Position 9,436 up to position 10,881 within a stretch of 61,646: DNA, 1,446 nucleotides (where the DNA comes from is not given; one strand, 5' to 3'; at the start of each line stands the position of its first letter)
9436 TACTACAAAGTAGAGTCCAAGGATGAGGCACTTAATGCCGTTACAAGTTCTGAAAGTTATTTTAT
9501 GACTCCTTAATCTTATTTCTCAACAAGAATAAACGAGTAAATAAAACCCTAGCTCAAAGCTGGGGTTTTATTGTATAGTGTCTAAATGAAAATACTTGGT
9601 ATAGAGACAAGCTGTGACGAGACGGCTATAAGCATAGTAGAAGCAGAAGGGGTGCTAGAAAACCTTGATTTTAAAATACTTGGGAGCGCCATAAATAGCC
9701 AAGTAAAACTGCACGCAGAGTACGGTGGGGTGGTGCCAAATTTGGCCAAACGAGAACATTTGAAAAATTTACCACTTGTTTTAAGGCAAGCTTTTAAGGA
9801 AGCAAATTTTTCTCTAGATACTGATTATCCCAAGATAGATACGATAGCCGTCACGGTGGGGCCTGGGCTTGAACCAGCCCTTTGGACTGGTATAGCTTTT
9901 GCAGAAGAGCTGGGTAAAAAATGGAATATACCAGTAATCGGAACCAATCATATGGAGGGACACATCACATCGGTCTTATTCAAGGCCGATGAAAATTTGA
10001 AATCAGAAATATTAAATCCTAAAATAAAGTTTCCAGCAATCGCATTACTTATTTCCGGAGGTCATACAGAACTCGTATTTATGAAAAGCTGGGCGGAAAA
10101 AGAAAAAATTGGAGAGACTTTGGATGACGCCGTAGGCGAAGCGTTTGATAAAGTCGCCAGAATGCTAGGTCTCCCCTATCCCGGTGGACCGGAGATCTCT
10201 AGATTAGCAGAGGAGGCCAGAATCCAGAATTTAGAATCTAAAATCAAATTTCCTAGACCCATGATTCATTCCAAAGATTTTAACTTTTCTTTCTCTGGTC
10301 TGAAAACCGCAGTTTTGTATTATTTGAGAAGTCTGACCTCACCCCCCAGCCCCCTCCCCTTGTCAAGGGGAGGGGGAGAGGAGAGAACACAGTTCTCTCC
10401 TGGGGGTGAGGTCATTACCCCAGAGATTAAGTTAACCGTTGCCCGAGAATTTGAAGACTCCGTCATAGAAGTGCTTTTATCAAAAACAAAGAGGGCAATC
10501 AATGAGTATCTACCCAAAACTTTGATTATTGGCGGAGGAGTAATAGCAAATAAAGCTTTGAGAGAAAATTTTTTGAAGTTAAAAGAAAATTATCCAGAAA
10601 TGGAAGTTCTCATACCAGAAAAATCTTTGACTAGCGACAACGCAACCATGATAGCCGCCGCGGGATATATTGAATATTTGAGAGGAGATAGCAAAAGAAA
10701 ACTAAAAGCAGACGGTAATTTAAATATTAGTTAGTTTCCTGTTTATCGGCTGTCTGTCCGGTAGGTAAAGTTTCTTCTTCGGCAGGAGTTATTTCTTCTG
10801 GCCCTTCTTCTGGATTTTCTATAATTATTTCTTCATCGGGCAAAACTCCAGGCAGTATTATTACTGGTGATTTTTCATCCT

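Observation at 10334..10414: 81-bp nested palindromic G+C-rich element inserted in frame inside tsaD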

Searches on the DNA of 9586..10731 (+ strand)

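Call 11: search_rna_families(source=window, start=10200, end=10550, threshold=evalue, max_evalue=10)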
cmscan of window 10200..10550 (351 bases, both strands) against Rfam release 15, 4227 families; matches with E-value up to 10: 29.
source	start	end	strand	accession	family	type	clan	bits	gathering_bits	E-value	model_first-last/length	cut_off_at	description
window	10349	10439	+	RF00562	SNORA49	Gene; snRNA; snoRNA; HACA-box;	-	23.1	35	0.014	1-133/133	no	Small nucleolar RNA SNORA49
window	10337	10386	-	RF04096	mir-4433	Gene; miRNA;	-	21.4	77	0.073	1-83/83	no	mir-4433 microRNA precursor family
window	10327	10396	-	RF04240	mir-4716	Gene; miRNA;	-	20.8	76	0.069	1-84/84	no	mir-4716 microRNA precursor family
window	10329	10390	-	RF01019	mir-922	Gene; miRNA;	-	20.2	95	0.092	1-81/81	no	mir-922 microRNA precursor family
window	10348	10375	-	RF02795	Pab91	Gene; snRNA; snoRNA; HACA-box;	-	20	71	0.25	1-57/57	no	Pab91 RNA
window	10342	10384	-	RF00767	mir-150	Gene; miRNA;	-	17.9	55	0.41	1-82/82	no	mir-150 microRNA precursor family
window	10322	10399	-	RF00646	mir-204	Gene; miRNA;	-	17.8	48.4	0.078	1-89/89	no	mir-204 microRNA precursor family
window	10350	10376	+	RF04096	mir-4433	Gene; miRNA;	-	17.7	77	0.68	1-83/83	no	mir-4433 microRNA precursor family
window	10329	10394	+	RF03418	mir-3198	Gene; miRNA;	-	17.5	91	1.2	1-80/80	no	mir-3198 microRNA precursor family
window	10336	10415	-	RF02953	DUF1874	Cis-reg;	-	17.4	42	0.79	1-93/93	no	DUF1874 RNA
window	10237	10305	+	RF02279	TtnuCD1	Gene; snRNA; snoRNA; CD-box;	-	17.3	70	10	1-63/63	no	Tetrahymena snoRNA TtnuCD1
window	10326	10399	-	RF01920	mir-764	Gene; miRNA;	-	17.2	82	0.87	1-85/85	no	mir-764 microRNA precursor family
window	10337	10388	-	RF01897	mir-188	Gene; miRNA;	-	16.5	72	1.7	1-84/84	no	mir-188 microRNA precursor family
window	10330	10389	+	RF03301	mir-3154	Gene; miRNA;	-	15.9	64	3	1-86/86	no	mir-3154 microRNA precursor family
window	10329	10398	-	RF00829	mir-149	Gene; miRNA;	-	15.6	79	7.1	1-86/86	no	mir-149 microRNA precursor family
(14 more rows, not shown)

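Call 74: search_with_rna_model(model_id=R1, sources=[L003, L124, L125, L126, L127, L128, L129, L130, L131, L132, L133, L134, L135, L136, L137, L138, L139, L140, L141, L142, L143, L144, L145, L146, L147, L148, L149, L150, L151, L152, L153, L154, L155, L156, L157, L158, L159, L160, L161, L162, L163, L164, L165], max_evalue=0.1)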
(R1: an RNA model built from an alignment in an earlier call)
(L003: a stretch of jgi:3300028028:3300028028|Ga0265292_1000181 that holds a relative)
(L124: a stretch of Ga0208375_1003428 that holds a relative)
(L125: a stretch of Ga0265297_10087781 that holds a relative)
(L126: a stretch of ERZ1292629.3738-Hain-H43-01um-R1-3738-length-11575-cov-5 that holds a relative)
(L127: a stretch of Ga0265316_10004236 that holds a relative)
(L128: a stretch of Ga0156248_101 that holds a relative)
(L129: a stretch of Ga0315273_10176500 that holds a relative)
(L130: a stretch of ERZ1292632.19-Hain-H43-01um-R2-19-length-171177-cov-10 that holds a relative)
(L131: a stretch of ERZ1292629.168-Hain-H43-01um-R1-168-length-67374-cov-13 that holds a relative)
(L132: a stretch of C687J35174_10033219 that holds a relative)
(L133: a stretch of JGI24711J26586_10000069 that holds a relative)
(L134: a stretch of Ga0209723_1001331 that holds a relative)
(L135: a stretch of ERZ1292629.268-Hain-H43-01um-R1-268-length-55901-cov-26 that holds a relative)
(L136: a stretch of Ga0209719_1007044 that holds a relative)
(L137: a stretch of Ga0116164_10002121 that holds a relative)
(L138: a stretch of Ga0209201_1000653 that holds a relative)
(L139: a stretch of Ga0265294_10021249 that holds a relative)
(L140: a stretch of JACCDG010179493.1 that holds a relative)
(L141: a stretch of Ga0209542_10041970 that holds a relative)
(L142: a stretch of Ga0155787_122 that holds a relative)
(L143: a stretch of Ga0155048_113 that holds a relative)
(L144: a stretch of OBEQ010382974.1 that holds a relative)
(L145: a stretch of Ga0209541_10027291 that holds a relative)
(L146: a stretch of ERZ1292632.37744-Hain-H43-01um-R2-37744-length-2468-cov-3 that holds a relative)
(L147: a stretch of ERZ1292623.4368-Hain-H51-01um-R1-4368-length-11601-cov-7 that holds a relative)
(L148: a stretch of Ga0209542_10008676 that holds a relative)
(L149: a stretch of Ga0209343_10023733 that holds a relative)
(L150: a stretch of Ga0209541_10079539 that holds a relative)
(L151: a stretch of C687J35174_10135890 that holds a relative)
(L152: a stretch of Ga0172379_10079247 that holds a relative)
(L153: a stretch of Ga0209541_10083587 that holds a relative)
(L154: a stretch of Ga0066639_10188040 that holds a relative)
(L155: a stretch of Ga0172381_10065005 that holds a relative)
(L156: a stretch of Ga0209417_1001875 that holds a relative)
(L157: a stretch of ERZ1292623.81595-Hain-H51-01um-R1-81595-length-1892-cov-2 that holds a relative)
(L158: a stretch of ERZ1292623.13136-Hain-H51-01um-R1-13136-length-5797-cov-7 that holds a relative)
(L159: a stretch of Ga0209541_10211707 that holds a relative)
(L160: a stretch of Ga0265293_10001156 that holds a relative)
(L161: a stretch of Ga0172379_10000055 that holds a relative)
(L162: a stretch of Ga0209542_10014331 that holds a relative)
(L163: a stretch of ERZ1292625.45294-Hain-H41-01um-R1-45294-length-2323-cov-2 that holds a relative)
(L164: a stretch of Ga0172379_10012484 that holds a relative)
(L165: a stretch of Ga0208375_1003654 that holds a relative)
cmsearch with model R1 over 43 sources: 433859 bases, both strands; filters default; matches with E-value up to 0.1: 11.
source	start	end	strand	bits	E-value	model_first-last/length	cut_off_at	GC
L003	10722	10763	+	48.7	1.1e-08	1-38/38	no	0.74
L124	5321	5362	+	38.7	2.1e-06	1-38/38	no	0.76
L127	12074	12109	+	36.8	5.8e-06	1-38/38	no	0.78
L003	17873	17910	+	33.8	2.8e-05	1-38/38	no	0.55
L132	3939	3979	-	30.2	0.00019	1-38/38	no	0.66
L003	2975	3014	-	28.9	0.00038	1-38/38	no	0.57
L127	12132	12167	-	23.2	0.0074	1-38/38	no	0.75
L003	2977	2999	+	22.9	0.0086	14-36/38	no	0.61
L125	1772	1804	-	22.7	0.0098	1-38/38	no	0.73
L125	1772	1792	+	19.8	0.046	15-35/38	no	0.81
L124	12327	12361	+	18.8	0.077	1-38/38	no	0.49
